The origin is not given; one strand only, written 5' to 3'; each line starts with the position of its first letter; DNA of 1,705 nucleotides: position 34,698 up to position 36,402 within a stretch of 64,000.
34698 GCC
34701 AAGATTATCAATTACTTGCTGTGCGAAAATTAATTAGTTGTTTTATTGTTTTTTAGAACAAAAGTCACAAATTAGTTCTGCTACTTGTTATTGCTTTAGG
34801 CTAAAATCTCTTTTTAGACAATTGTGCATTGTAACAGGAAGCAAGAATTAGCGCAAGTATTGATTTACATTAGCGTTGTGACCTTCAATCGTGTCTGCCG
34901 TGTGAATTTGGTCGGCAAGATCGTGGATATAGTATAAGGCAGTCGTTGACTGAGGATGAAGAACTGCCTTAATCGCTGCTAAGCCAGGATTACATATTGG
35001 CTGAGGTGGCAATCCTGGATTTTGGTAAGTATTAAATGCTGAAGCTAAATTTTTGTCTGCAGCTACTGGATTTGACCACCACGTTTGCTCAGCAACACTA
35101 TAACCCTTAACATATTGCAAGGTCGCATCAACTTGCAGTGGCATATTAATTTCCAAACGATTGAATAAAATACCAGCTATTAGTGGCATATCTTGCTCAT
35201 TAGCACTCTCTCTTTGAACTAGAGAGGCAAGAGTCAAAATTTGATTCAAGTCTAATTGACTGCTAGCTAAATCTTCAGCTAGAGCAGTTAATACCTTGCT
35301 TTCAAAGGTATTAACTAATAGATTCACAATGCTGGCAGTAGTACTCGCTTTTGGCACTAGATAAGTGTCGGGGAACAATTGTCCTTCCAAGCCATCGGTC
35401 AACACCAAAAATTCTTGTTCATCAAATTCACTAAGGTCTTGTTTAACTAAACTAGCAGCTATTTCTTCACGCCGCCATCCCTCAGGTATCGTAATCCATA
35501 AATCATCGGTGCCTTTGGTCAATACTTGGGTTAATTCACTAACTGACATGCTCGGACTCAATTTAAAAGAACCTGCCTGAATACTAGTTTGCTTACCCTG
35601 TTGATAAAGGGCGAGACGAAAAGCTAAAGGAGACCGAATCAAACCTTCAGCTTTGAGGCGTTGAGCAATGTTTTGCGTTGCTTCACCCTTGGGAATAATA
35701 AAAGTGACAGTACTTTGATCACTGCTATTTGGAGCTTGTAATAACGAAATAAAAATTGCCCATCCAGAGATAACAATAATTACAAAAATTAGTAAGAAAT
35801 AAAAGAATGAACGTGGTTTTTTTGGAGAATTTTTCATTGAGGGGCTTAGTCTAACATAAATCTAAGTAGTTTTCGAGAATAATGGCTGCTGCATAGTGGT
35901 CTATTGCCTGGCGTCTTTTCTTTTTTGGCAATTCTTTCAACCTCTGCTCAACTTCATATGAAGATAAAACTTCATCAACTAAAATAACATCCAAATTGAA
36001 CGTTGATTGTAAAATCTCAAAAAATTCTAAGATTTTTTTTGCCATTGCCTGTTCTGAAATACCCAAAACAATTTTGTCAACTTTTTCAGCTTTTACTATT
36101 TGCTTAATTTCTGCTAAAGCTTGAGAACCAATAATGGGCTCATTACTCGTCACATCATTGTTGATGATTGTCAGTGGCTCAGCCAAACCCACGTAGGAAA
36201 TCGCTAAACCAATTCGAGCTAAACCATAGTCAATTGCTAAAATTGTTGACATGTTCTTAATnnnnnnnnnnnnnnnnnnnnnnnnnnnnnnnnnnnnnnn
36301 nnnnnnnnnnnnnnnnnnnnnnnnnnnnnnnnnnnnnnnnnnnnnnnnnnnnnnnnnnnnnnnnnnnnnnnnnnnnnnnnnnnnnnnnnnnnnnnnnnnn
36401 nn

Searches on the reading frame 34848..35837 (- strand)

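Call 20: search_protein_families(library=pfam, proteins=[window:34848-35837:-], max_evalue=0.0001)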
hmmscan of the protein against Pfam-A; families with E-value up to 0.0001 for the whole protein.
window:34848-35837:- (329 aa): 1 family
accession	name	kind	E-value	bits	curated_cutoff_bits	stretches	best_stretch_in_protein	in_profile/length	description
PF02618.21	YceG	-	4.6e-75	253.1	32.4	1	47-326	2-275/275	YceG-like family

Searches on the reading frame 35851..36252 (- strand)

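Call 20: search_protein_families(library=pfam, proteins=[window:35851-36252:-], max_evalue=0.0001)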
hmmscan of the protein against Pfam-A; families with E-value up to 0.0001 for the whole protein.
window:35851-36252:- (133 aa): 1 family
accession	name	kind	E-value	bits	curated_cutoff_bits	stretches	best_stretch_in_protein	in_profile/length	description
PF03652.20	RuvX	-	8.8e-27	94.5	29.2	1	3-131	2-133/134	Holliday junction resolvase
